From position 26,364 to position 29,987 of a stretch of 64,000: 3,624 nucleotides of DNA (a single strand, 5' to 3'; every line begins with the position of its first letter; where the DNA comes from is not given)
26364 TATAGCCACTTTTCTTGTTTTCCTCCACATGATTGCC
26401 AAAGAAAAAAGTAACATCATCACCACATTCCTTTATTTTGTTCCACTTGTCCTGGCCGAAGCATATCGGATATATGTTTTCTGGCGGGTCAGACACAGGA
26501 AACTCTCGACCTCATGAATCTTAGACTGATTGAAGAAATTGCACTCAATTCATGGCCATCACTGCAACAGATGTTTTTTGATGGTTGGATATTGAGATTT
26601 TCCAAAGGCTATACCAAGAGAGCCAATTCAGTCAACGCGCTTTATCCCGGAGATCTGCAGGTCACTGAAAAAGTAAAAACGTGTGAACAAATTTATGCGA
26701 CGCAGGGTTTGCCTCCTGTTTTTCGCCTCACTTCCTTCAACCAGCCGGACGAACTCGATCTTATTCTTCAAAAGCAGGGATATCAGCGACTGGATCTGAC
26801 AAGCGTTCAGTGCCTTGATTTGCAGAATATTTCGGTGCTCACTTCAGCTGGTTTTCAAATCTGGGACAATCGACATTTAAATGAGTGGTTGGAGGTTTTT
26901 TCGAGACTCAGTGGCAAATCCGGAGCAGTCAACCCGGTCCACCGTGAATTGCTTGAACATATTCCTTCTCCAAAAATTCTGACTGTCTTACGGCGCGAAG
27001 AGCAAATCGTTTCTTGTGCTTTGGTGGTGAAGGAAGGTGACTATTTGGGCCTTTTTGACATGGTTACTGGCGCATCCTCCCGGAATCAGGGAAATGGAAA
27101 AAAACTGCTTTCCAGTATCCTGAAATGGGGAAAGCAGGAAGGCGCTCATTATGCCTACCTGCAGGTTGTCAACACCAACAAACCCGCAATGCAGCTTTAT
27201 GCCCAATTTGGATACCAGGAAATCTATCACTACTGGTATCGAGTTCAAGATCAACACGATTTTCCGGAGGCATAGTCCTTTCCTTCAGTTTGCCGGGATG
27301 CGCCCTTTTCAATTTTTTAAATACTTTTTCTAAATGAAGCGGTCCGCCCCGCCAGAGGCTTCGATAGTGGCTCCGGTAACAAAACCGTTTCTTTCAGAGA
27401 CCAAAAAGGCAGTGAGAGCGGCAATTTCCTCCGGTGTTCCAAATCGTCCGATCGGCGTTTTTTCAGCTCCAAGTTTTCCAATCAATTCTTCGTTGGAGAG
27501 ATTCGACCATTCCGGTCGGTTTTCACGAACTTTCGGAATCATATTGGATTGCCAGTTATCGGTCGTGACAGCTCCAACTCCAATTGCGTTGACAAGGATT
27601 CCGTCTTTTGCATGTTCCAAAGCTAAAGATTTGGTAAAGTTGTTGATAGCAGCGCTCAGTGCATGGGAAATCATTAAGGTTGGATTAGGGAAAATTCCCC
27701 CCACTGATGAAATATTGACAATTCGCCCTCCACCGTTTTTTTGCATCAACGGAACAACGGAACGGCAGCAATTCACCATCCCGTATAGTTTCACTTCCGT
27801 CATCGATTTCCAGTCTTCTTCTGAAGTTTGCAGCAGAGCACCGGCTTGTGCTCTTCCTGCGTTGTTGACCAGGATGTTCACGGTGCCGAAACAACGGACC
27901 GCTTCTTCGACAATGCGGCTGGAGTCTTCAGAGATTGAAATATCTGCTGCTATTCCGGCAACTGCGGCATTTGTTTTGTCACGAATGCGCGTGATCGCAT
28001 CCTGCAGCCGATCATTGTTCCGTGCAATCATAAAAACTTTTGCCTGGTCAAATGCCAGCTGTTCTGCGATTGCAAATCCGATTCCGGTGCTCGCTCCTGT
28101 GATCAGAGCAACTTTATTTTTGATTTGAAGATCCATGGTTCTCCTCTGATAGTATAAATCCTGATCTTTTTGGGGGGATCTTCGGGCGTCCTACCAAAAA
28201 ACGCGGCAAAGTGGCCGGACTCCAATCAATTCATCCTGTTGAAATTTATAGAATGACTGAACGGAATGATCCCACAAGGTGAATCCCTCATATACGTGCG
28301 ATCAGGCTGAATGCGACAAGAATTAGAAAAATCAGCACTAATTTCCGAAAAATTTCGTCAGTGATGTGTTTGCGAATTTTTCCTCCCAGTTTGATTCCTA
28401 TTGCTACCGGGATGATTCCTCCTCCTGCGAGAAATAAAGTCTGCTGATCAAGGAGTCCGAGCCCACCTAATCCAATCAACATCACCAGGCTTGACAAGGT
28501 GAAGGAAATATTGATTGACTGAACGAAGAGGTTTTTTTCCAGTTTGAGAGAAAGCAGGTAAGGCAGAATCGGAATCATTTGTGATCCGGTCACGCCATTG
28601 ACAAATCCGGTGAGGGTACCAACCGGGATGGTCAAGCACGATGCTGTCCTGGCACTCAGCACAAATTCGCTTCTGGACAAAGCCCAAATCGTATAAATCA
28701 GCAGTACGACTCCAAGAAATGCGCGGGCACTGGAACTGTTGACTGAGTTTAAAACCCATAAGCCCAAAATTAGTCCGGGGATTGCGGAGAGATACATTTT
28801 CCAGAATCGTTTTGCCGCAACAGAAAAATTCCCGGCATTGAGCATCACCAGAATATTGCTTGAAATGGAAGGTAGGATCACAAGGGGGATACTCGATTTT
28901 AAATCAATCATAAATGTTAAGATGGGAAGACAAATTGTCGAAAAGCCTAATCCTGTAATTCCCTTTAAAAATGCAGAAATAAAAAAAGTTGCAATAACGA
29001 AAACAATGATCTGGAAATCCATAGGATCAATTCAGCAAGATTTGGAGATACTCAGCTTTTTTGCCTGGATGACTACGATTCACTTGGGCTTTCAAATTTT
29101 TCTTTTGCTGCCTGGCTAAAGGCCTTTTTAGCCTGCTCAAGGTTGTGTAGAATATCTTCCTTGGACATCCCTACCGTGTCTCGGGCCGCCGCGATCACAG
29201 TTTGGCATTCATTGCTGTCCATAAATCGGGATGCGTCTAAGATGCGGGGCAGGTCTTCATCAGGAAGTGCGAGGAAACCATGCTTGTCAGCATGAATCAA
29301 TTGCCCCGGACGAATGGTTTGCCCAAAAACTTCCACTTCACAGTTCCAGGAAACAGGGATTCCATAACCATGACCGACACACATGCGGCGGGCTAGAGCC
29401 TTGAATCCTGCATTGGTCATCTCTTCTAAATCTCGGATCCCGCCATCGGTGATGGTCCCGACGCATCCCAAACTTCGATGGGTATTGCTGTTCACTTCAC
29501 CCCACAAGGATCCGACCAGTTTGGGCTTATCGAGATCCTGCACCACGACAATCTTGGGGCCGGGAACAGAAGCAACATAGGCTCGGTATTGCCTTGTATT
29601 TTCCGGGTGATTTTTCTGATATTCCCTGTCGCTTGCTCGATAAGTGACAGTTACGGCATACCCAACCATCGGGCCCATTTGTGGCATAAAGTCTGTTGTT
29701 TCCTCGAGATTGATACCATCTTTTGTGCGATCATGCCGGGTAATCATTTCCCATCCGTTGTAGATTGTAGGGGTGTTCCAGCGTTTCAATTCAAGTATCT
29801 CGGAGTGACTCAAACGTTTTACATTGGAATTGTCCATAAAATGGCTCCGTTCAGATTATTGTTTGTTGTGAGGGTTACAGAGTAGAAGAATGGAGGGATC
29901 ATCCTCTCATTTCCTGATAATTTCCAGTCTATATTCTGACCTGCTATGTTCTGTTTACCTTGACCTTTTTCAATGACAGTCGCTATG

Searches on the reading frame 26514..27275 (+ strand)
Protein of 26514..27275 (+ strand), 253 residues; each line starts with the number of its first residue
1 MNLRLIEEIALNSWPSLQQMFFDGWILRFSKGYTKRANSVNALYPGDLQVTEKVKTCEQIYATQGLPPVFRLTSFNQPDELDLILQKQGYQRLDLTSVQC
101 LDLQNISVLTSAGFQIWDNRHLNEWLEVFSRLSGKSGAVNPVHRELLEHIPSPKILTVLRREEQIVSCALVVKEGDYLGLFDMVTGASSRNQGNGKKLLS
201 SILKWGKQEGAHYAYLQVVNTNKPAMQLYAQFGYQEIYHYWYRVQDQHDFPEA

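Call 79: search_protein_families(library=pfam, proteins=[window:26514-27275:+], max_evalue=0.001)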
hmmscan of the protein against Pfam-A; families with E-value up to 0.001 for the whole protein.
window:26514-27275:+ (253 aa): 5 families
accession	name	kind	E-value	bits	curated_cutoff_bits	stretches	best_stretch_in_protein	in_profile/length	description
PF24553.2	Rv0428c_C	-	1.2e-22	81.1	27.2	1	3-242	4-223/224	Probable histone acetyltransferase Rv0428c C-terminal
PF00583.31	Acetyltransf_1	-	2.5e-12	47.6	20.7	1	144-234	21-116/116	Acetyltransferase (GNAT) family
PF13508.13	Acetyltransf_7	-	3.1e-08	34.3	27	1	156-236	5-84/84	Acetyltransferase (GNAT) domain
PF08445.16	FR47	-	5.3e-05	23.6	22.1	1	178-241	22-85/86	FR47-like protein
PF13673.13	Acetyltransf_10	-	0.00024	21.5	23.6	1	155-237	32-110/128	Acetyltransferase (GNAT) domain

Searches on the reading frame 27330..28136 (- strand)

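Call 79: search_protein_families(library=pfam, proteins=[window:27330-28136:-], max_evalue=0.001)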
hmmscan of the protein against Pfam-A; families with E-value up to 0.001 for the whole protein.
window:27330-28136:- (268 aa): 4 families
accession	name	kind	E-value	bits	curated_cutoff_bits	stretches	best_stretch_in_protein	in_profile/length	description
PF13561.12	adh_short_C2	-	1.4e-49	169.3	27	1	14-264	1-235/236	Enoyl-(Acyl carrier protein) reductase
PF00106.31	adh_short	-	3.6e-48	164.1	26.6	1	8-197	1-189/195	short chain dehydrogenase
PF08659.16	KR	-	1.5e-14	54.8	22.6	1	10-191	3-179/180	KR domain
PF23441.1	SDR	-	1.6e-07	31.4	27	1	5-203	5-207/258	SDR-like rossmann domain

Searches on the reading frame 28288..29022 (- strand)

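Call 79: search_protein_families(library=pfam, proteins=[window:28288-29022:-], max_evalue=0.001)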
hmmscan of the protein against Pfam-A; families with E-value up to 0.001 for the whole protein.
window:28288-29022:- (244 aa): 1 family
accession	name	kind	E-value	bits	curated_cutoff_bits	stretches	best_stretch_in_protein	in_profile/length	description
PF01925.25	TauE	-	2.5e-29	103.1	32.6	1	10-239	2-236/237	Sulfite exporter TauE/SafE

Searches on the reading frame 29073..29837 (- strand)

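Call 79: search_protein_families(library=pfam, proteins=[window:29073-29837:-], max_evalue=0.001)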
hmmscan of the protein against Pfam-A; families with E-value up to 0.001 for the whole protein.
window:29073-29837:- (254 aa): 1 family
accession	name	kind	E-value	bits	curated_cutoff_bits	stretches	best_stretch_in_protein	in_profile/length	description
PF03737.21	RraA-like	-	1e-20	74.9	24.5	1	47-188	21-150/152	Aldolase/RraA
